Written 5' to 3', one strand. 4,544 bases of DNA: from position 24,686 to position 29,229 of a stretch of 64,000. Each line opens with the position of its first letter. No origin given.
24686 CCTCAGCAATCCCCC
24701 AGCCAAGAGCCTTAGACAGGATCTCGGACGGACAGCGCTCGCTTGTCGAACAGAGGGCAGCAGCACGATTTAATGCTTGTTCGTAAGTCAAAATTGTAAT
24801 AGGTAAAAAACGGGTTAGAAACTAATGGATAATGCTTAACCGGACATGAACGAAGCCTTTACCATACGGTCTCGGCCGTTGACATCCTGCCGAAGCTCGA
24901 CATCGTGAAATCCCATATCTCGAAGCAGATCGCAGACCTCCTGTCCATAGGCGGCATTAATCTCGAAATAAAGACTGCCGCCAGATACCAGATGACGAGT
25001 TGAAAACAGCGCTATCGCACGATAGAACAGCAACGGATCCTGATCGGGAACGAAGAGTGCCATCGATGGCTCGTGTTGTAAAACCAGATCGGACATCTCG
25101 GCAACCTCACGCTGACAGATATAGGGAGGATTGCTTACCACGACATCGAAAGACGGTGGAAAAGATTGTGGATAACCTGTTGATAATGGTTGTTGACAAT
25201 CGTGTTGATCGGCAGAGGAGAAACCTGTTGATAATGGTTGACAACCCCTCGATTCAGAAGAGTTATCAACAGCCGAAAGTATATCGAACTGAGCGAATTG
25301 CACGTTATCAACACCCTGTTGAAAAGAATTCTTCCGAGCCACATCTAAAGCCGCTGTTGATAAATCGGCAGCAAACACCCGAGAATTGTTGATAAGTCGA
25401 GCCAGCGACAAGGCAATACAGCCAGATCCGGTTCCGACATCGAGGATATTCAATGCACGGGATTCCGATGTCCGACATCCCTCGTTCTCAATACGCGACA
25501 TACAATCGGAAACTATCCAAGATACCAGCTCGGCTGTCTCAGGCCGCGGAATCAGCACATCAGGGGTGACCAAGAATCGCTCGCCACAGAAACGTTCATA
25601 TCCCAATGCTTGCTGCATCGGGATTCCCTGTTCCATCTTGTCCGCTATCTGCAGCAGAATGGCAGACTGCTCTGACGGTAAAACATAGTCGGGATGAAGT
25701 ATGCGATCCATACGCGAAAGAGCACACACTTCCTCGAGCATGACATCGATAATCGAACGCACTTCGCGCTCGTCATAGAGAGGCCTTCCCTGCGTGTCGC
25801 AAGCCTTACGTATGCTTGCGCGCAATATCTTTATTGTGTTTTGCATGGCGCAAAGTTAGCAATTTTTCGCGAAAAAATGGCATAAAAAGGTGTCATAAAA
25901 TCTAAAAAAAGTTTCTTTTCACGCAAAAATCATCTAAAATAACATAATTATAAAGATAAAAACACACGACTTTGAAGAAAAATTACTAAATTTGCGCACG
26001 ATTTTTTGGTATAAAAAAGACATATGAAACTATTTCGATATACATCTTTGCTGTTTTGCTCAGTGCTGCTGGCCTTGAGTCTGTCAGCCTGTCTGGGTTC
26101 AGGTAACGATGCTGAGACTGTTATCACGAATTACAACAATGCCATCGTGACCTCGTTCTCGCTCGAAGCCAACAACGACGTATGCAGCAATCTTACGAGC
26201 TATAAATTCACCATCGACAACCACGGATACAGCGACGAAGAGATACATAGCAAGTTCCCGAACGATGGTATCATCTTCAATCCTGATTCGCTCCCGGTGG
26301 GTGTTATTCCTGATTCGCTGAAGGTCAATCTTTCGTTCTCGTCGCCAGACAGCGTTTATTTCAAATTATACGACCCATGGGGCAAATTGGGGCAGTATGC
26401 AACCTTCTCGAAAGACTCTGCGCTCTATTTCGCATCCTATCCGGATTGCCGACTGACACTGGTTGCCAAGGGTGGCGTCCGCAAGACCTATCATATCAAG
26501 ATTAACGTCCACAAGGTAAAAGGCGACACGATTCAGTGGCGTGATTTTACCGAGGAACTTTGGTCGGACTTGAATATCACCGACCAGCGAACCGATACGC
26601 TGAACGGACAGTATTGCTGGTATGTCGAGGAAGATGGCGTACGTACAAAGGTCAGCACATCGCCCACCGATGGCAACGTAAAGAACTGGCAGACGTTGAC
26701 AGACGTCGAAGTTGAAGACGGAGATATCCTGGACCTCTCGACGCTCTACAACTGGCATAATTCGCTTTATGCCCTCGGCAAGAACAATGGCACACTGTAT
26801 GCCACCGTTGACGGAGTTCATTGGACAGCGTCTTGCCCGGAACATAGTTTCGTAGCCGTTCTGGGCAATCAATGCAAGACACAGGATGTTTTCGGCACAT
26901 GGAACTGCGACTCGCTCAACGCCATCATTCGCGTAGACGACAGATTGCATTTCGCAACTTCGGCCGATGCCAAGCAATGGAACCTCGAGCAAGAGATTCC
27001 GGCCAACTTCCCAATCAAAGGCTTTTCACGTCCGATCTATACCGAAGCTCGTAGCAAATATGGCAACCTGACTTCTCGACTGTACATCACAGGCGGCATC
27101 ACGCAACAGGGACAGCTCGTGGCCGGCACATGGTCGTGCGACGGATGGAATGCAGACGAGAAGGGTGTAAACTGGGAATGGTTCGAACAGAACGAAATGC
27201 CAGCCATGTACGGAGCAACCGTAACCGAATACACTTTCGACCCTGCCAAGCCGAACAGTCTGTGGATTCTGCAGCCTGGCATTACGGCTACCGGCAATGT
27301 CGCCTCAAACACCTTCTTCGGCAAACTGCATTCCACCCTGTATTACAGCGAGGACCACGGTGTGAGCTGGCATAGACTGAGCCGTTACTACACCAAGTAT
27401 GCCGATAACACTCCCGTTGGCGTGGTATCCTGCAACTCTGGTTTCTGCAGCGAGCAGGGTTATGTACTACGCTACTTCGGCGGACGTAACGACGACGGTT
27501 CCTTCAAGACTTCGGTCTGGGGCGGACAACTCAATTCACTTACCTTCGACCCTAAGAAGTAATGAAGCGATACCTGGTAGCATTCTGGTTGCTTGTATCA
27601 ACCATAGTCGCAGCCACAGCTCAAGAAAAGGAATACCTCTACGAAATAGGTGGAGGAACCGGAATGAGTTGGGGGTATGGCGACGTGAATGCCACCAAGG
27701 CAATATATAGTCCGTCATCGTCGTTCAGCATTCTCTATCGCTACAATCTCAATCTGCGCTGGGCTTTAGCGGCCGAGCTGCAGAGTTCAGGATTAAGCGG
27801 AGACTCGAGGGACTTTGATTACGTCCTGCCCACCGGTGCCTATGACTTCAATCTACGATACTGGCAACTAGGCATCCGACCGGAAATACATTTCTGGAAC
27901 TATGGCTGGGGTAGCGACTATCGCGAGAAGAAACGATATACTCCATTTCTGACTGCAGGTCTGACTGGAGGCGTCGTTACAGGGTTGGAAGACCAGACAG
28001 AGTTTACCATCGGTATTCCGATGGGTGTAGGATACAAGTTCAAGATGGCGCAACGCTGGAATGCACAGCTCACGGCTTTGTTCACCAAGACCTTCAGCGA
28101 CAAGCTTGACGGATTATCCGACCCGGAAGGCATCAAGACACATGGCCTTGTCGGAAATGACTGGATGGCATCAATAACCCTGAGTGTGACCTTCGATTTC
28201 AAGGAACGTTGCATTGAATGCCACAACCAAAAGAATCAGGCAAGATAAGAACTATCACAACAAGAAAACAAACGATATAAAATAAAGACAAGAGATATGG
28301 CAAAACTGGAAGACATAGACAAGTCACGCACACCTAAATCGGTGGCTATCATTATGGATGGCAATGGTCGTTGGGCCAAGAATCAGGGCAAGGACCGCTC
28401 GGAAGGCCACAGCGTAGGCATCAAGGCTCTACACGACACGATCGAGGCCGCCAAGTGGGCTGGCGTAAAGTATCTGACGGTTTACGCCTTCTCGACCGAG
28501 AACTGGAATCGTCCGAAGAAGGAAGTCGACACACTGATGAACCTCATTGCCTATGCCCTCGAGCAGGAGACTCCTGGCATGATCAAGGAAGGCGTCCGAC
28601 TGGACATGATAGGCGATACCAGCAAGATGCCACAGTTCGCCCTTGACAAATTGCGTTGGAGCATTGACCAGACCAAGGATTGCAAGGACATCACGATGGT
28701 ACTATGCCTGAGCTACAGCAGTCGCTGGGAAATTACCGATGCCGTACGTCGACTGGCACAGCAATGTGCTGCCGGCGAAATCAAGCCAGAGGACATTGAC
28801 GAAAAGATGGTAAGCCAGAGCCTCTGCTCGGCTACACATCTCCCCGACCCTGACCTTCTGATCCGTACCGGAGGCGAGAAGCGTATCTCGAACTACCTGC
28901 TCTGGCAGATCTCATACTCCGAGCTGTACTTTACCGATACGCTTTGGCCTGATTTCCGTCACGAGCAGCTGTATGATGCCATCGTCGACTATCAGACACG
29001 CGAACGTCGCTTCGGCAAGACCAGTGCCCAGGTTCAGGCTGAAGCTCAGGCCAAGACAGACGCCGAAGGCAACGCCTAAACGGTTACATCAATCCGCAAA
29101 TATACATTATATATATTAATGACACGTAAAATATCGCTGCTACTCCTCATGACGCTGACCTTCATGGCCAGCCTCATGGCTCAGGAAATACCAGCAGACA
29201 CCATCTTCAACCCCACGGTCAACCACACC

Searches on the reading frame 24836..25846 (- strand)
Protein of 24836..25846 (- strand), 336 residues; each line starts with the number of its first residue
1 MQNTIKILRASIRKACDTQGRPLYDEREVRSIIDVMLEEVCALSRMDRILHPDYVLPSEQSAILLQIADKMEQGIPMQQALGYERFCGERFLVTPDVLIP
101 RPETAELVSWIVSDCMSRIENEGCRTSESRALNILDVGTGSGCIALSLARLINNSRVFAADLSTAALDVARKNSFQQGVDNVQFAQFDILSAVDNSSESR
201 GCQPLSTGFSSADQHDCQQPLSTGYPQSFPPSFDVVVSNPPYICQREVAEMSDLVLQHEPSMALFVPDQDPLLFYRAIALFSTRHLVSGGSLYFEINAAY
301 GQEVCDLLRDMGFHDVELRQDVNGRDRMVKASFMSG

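Call 58: search_protein_families(library=pfam, proteins=[window:24836-25846:-], max_evalue=0.001)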
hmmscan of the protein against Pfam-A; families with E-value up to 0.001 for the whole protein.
window:24836-25846:- (336 aa): 9 families
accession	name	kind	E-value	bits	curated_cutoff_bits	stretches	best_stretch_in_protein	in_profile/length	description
PF05175.20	MTS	-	9.3e-12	45.3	23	1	130-195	31-96/170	Methyltransferase small domain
PF13847.12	Methyltransf_31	-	1.3e-11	44.8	27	1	130-194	3-67/145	Methyltransferase domain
PF13649.12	Methyltransf_25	-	7.2e-10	39.9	27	1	134-191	1-57/97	Methyltransferase domain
PF08241.18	Methyltransf_11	-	1.4e-06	29.3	21.2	1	135-190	1-52/95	Methyltransferase domain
PF06325.19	PrmA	-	1.7e-06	28.2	22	1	131-184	163-213/296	Ribosomal protein L11 methyltransferase (PrmA)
PF17827.6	PrmC_N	-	5.7e-06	27.2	23.4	1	33-82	22-71/71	PrmC N-terminal domain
PF08242.18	Methyltransf_12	-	2.5e-05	25.4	30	1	135-197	1-63/98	Methyltransferase domain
PF01209.24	Ubie_methyltran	-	6.8e-05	22.8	20.1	1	127-187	44-105/233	ubiE/COQ5 methyltransferase family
PF07669.17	Eco57I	-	0.00067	20.2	25.3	1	228-250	70-92/171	Eco57I restriction-modification methylase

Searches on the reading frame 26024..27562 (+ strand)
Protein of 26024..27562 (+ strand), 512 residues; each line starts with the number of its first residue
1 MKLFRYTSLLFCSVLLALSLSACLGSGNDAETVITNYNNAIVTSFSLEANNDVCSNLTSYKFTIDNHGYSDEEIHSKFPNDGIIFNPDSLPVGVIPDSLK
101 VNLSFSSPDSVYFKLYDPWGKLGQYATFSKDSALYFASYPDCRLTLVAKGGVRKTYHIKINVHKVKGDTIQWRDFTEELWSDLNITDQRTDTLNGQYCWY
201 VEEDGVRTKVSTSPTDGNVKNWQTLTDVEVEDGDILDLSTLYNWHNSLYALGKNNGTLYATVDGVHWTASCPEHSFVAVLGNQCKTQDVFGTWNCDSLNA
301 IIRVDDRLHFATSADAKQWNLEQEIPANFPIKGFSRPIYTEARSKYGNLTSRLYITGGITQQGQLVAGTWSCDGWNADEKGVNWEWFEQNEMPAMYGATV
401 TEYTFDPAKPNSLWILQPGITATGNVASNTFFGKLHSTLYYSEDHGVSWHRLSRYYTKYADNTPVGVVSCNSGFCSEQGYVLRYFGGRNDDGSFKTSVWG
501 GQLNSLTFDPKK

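Call 58: search_protein_families(library=pfam, proteins=[window:26024-27562:+], max_evalue=0.001)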
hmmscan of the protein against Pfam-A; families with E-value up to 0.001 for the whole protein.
window:26024-27562:+ (512 aa): 1 family
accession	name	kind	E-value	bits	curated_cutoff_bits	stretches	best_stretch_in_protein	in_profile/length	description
PF19755.4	DUF6242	-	1.7e-28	100.4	29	1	39-267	1-217/217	Domain of unknown function (DUF6242)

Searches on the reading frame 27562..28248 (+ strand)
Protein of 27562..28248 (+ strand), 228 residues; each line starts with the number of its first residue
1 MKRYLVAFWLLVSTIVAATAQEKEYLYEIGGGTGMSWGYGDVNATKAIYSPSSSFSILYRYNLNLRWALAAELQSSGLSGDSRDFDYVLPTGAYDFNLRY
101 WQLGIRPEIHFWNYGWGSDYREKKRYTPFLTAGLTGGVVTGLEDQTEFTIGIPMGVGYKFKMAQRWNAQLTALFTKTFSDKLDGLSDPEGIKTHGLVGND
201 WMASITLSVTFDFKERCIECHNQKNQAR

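Call 58: search_protein_families(library=pfam, proteins=[window:27562-28248:+], max_evalue=0.001)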
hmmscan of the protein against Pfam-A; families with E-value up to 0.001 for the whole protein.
window:27562-28248:+ (228 aa): 2 families
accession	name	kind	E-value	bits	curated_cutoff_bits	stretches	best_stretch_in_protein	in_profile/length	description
PF19573.5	DUF6089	-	1.7e-11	44.4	23.2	1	15-220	9-224/226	Domain of unknown function (DUF6089)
PF13505.12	OMP_b-brl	-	2.3e-09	38.1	28.7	1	10-195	5-166/175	Outer membrane protein beta-barrel domain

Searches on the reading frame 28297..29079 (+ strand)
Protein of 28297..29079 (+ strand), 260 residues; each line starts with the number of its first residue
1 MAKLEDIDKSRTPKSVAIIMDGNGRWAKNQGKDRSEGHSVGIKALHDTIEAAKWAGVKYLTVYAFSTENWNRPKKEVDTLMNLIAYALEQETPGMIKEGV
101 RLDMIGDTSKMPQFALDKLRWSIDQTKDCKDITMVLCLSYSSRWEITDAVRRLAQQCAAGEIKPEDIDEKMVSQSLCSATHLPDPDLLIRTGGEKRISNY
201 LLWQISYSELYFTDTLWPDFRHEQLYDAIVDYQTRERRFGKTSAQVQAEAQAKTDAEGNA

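Call 58: search_protein_families(library=pfam, proteins=[window:28297-29079:+], max_evalue=0.001)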
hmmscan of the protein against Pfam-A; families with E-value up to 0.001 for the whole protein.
window:28297-29079:+ (260 aa): 1 family
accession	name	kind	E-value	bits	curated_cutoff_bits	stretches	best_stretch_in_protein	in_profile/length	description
PF01255.24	Prenyltransf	-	7.6e-84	281.1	27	1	19-240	1-219/219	Putative undecaprenyl diphosphate synthase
